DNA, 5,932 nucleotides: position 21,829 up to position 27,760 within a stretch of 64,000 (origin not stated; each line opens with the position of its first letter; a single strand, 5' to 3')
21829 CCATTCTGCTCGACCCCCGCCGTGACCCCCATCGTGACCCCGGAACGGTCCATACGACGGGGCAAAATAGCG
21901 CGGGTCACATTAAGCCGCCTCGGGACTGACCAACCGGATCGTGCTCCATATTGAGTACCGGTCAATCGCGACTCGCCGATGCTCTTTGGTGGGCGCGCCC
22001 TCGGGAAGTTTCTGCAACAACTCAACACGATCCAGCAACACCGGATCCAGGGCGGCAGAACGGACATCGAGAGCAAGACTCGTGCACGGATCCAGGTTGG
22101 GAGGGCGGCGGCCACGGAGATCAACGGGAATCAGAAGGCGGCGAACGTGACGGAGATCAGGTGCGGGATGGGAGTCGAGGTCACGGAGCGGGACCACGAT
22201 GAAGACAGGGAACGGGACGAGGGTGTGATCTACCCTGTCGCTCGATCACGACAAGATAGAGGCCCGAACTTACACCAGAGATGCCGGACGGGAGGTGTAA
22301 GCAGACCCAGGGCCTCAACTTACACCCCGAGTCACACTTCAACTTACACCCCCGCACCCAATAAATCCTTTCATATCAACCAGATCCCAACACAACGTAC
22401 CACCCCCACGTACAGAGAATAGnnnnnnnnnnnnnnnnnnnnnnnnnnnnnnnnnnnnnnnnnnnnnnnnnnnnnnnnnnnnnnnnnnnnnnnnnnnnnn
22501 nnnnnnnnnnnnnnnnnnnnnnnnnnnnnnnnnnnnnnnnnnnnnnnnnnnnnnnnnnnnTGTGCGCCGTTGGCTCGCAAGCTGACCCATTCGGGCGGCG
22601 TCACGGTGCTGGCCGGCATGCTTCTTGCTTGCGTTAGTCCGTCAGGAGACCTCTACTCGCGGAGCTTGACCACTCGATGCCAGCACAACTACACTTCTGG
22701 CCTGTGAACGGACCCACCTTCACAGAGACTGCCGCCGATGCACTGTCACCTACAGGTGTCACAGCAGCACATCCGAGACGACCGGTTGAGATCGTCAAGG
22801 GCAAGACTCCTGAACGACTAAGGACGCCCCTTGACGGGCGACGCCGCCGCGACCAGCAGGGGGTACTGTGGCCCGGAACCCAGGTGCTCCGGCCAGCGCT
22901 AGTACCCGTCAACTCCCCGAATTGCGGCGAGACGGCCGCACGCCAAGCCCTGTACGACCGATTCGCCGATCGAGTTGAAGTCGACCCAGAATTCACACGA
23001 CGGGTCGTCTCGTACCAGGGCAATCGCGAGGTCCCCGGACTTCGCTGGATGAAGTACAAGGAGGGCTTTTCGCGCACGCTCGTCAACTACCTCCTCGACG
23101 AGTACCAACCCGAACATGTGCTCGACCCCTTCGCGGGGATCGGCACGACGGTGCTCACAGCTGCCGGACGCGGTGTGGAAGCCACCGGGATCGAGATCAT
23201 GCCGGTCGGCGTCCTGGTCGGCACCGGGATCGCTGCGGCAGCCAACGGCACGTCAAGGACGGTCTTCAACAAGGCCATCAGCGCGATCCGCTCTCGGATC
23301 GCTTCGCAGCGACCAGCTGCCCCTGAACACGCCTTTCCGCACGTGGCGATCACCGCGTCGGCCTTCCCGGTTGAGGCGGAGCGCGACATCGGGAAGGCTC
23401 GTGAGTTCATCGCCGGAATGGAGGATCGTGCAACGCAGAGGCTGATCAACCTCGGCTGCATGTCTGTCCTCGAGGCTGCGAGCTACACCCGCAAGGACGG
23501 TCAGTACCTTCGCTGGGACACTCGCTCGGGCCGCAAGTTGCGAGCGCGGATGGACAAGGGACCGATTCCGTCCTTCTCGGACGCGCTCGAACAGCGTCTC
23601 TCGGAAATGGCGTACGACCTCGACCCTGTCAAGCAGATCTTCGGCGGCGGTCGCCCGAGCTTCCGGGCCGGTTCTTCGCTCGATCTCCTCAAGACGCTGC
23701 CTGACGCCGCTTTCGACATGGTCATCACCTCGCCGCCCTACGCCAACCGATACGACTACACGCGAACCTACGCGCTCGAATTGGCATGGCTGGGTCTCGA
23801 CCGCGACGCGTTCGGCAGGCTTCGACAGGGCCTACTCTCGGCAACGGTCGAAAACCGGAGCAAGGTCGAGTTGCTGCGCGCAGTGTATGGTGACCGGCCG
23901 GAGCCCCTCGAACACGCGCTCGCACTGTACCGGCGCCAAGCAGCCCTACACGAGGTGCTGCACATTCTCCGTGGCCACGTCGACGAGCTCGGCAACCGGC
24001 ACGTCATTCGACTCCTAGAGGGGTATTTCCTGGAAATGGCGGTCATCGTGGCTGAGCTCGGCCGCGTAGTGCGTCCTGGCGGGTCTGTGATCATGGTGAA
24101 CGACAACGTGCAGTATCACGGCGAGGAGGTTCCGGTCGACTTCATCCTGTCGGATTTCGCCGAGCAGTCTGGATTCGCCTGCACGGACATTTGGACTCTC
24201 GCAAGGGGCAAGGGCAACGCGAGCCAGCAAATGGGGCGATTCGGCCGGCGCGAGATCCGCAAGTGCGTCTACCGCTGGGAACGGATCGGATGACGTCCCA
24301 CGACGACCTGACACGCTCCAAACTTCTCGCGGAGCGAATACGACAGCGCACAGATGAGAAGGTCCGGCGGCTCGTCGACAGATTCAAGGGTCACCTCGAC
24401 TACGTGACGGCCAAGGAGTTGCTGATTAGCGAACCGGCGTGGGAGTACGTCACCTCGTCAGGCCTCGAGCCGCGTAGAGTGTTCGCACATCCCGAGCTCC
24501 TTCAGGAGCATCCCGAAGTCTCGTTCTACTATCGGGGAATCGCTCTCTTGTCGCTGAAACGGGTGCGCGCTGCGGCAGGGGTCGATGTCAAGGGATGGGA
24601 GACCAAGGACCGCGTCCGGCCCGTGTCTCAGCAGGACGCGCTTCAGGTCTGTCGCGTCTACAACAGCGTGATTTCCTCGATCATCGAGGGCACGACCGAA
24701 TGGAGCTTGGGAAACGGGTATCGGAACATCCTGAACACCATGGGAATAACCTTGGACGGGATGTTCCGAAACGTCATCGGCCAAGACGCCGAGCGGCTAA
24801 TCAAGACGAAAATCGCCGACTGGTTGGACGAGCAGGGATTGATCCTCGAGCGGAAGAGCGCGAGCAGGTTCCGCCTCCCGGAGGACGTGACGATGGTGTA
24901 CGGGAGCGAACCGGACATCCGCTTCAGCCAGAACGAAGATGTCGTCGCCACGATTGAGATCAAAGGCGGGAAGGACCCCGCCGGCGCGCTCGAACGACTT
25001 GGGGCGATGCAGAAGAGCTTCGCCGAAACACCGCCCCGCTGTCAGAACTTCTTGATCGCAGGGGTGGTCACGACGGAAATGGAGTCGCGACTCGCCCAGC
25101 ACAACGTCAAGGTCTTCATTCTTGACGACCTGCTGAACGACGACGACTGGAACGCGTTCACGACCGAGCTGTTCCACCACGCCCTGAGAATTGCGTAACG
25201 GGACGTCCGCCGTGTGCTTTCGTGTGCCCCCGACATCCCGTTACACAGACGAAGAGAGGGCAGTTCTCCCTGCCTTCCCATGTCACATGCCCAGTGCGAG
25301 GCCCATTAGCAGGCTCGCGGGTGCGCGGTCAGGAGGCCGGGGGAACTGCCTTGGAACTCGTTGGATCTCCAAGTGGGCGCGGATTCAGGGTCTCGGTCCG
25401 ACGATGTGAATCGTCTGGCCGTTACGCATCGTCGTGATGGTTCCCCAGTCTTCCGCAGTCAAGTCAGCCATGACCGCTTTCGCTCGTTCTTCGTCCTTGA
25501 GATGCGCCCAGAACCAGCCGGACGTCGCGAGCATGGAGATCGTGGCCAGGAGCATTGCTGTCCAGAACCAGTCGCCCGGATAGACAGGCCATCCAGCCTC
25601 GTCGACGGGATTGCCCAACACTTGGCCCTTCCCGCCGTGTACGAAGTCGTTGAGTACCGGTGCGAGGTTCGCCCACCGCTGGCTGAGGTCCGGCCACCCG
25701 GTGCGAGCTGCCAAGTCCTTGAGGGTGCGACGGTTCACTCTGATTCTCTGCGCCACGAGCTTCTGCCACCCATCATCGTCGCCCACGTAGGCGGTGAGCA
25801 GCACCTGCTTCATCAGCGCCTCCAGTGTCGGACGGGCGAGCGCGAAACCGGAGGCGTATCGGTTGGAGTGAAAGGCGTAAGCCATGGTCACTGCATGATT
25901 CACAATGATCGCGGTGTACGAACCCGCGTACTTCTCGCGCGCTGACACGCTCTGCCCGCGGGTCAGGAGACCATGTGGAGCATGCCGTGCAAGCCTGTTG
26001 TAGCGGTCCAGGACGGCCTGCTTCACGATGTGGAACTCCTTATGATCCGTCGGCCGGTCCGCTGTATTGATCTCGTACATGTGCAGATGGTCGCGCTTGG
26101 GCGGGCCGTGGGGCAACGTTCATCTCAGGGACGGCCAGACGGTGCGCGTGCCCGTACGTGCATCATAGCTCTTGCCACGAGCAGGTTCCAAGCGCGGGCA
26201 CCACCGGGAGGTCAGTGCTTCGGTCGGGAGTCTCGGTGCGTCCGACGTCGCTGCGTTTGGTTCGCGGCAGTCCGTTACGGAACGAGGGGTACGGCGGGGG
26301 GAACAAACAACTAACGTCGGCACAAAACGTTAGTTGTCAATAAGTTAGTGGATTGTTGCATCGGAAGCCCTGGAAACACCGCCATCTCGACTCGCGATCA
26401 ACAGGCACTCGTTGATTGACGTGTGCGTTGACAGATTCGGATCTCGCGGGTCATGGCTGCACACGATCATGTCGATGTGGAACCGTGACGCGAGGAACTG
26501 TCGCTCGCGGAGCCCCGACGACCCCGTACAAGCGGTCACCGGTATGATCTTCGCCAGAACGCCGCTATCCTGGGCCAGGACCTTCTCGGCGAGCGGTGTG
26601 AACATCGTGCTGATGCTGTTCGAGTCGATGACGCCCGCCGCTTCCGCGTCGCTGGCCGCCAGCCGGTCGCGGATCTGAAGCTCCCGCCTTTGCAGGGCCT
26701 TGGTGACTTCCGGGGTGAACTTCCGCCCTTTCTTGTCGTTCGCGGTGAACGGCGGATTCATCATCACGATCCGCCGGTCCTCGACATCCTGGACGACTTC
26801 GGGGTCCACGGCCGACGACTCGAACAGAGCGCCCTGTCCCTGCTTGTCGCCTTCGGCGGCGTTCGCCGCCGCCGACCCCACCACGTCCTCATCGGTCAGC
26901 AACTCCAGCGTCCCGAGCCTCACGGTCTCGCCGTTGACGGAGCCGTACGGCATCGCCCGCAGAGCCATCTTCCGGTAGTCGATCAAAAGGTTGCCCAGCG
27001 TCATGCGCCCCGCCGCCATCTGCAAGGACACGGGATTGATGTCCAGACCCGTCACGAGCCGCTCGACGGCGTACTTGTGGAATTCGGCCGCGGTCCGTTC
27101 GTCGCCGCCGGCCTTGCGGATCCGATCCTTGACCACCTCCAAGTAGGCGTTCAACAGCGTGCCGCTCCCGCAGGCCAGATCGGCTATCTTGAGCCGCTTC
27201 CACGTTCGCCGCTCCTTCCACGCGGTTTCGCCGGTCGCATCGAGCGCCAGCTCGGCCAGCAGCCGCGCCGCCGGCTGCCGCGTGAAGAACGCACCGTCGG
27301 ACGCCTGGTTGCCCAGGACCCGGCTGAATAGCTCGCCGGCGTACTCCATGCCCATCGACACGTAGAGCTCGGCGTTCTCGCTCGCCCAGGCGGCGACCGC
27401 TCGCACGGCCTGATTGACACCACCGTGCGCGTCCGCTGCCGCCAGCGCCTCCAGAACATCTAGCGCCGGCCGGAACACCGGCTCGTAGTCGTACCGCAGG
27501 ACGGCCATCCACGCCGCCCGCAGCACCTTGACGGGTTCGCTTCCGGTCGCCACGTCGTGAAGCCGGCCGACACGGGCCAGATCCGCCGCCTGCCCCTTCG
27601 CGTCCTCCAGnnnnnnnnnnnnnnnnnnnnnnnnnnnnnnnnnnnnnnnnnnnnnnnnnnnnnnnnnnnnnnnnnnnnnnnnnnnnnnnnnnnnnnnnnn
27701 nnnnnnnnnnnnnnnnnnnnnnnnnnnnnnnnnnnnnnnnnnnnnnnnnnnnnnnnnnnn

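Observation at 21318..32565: Nested imperfect inverted repeats bracket about 8 kb of defence cargo: an invertible segment, or two tail-to-tail islands sharing a backbone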

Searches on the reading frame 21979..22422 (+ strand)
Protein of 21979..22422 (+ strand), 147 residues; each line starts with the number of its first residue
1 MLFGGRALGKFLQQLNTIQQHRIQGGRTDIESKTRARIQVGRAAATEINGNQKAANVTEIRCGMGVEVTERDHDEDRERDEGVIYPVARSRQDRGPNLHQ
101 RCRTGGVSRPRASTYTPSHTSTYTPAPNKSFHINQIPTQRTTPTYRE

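Call 8: search_protein_families(library=pfam, max_evalue=0.01, proteins=[window:21979-22422:+])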
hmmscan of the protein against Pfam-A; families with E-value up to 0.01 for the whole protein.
window:21979-22422:+ (147 aa): 0 families

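Call 61: search_protein_families(library=padloc, max_evalue=0.001, proteins=[window:21979-22422:+])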
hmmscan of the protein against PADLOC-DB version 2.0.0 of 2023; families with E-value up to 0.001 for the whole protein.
window:21979-22422:+ (147 aa): 0 families

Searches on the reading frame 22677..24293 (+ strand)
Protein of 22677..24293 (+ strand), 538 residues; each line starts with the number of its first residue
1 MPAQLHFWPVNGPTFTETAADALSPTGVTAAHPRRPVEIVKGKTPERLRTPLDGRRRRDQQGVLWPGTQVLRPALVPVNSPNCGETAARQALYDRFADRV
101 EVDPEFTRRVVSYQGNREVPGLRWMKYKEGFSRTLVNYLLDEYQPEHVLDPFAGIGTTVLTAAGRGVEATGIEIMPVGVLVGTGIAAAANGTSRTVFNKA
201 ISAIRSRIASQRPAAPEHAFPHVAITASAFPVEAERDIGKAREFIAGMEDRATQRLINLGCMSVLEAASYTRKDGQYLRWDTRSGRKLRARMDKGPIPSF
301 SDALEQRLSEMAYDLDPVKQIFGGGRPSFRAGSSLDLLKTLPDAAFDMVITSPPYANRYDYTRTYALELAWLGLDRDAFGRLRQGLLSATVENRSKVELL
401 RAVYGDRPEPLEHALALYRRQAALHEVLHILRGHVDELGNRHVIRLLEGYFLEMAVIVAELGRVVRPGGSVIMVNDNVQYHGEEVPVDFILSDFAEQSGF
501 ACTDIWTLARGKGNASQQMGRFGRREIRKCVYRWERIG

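Call 8: search_protein_families(library=pfam, max_evalue=0.01, proteins=[window:22677-24293:+])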
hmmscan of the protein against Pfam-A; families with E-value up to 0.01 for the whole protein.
window:22677-24293:+ (538 aa): 2 families
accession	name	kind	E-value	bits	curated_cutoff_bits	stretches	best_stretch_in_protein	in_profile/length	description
PF01555.25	N6_N4_Mtase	-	1.6e-06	28.7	26.7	1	128-175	163-212/221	DNA methylase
PF03602.21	Cons_hypoth95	-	0.0011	19.2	24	0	134-169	31-66/182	Conserved hypothetical protein 95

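Call 61: search_protein_families(library=padloc, max_evalue=0.001, proteins=[window:22677-24293:+])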
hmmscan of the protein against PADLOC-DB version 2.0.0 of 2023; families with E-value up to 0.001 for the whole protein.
window:22677-24293:+ (538 aa): 31 families (the best 25 are shown)
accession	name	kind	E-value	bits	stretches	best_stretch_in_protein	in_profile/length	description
PDLC03224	MTase_II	-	2.5e-108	361.1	1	90-536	36-480/481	Type II methyltransferase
PDLC03306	MTase_II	-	2.5e-22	77.4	1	112-502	21-391/422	Type II methyltransferase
PDLC03353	MTase_II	-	1e-14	52.7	1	336-506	18-113/260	Type II methyltransferase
PDLC03389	MTase_II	-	7.2e-14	49.3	2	345-510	279-426/445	Type II methyltransferase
PDLC03322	MTase_II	-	3.1e-11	40.8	1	134-500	53-400/446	Type II methyltransferase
PDLC03362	MTase_II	-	3.7e-11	40.5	1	342-377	258-293/438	Type II methyltransferase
PDLC03364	MTase_II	-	2.5e-09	34.6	1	345-377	239-271/380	Type II methyltransferase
PDLC03387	MTase_II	-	2.8e-09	34.6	1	332-363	17-48/289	Type II methyltransferase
PDLC03377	MTase_II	-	5e-09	33.2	1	126-185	100-162/504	Type II methyltransferase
PDLC03239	MTase_II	-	1.8e-08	31.5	1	332-374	269-316/442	Type II methyltransferase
PDLC03316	MTase_II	-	6.9e-08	29.9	0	148-178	337-367/390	Type II methyltransferase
PDLC03325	MTase_II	-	9.5e-08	29.2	0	115-181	60-128/426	Type II methyltransferase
PDLC03371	MTase_II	-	2.7e-07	28.4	0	332-356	16-40/260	Type II methyltransferase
PDLC03350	MTase_II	-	4.9e-07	27.5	0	143-176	252-285/312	Type II methyltransferase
PDLC03299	MTase_II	-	8.2e-07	26.8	0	146-176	217-247/296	Type II methyltransferase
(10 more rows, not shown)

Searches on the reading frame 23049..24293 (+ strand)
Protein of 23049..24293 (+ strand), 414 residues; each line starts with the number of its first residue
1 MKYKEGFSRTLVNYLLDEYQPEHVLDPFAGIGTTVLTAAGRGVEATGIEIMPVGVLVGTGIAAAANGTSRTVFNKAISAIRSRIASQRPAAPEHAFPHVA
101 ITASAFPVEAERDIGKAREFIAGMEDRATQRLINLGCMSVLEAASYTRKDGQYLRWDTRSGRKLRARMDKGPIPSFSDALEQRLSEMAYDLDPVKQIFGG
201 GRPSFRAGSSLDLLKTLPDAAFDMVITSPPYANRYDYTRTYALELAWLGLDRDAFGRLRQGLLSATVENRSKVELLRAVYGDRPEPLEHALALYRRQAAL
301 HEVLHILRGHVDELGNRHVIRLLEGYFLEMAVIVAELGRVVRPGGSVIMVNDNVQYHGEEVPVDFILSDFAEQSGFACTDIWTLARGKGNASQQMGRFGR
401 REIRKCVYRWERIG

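Call 83: find_encoding_contigs(protein=window:23049-24293:+, flank=10000, max_places=6)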
Protein window:23049-24293:+ (414 aa): no gene with exactly this product is on record in the collection.

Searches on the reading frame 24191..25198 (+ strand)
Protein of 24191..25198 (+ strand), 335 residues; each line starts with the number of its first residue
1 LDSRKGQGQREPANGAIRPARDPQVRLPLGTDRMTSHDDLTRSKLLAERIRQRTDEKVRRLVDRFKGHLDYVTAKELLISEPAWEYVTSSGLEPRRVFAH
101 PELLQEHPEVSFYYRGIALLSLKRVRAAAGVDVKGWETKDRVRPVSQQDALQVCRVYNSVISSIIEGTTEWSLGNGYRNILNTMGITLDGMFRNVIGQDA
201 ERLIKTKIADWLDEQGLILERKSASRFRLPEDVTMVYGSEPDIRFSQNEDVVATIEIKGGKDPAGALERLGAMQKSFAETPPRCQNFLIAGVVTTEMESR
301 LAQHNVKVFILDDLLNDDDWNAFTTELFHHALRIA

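Call 8: search_protein_families(library=pfam, max_evalue=0.01, proteins=[window:24191-25198:+])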
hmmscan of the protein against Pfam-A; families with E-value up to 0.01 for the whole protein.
window:24191-25198:+ (335 aa): 2 families
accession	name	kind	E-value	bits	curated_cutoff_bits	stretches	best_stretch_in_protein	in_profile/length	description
PF09571.16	RE_XcyI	-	6.3e-15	55.7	25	1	83-279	40-245/305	XcyI restriction endonuclease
PF09194.16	Endonuc-BsobI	-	0.0012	18.8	25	0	245-279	219-260/313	Restriction endonuclease BsobI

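Call 61: search_protein_families(library=padloc, max_evalue=0.001, proteins=[window:24191-25198:+])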
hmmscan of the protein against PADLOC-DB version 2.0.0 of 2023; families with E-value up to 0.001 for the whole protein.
window:24191-25198:+ (335 aa): 1 family
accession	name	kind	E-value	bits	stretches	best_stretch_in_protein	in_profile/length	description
PDLC03539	REase_II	-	0.00046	17.5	1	88-278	63-265/333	Type II restriction enzyme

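Call 75: find_encoding_contigs(protein=window:24191-25198:+, flank=10000, max_places=6)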
Protein window:24191-25198:+ (335 aa): no gene with exactly this product is on record in the collection.

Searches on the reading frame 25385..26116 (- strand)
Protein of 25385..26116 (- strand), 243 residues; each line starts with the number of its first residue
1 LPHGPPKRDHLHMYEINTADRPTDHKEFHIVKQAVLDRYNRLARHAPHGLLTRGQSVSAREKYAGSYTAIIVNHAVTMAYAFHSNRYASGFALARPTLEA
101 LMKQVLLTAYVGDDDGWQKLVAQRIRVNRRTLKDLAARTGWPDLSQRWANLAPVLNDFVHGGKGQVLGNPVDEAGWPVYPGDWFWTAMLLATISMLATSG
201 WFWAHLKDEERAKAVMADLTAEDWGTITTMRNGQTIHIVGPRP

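Call 8: search_protein_families(library=pfam, max_evalue=0.01, proteins=[window:25385-26116:-])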
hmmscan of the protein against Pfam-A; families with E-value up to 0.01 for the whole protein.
window:25385-26116:- (243 aa): 0 families

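Call 61: search_protein_families(library=padloc, max_evalue=0.001, proteins=[window:25385-26116:-])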
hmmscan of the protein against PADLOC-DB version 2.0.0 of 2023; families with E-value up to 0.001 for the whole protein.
window:25385-26116:- (243 aa): 1 family
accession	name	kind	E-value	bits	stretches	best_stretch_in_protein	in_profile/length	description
PDLC05034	PDC-S52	-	0.00086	17.1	0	37-123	8-93/211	-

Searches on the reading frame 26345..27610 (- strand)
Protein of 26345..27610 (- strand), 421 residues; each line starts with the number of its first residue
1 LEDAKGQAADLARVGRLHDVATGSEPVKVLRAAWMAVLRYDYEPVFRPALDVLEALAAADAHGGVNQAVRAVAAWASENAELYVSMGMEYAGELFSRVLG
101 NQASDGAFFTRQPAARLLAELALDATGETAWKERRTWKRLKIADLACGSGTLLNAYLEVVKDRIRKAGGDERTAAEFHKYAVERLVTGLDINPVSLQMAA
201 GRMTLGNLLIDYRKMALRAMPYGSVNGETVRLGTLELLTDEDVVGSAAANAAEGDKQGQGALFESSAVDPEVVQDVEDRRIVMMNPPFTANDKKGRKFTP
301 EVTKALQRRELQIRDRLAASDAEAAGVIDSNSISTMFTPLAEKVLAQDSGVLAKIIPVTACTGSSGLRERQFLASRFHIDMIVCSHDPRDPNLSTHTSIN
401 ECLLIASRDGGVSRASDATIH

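Call 90: find_homologous_proteins(query=window:26345-27610:-, max_evalue=1e-10)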
Query window:26345-27610:- (421 aa): 113 proteins with E <= 1e-10 among 8000 candidates.
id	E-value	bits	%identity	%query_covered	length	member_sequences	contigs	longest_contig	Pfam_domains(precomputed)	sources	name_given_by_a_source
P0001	8.3e-218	741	87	91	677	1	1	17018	-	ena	-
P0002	1.9e-199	681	85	90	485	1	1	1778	-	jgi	jgi:hypothetical protein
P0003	8.2e-166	570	75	80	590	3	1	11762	-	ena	-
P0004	9.9e-153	527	88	65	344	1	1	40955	-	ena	-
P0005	3.6e-148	512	86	65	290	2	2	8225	-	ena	-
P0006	4.5e-144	498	83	67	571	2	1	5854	-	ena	-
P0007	2.0e-138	480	59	89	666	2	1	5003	-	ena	-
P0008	8.5e-133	461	82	63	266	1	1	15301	-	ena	-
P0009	1.2e-126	441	53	97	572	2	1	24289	-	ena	-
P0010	2.0e-121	424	84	55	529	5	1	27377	-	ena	-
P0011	4.5e-121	423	55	91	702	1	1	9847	-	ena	-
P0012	3.7e-120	420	50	97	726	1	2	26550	-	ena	-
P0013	1.9e-117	411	91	48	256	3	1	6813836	-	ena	-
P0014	2.0e-117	411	51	95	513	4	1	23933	-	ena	-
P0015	3.2e-115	403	84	53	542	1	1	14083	-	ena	-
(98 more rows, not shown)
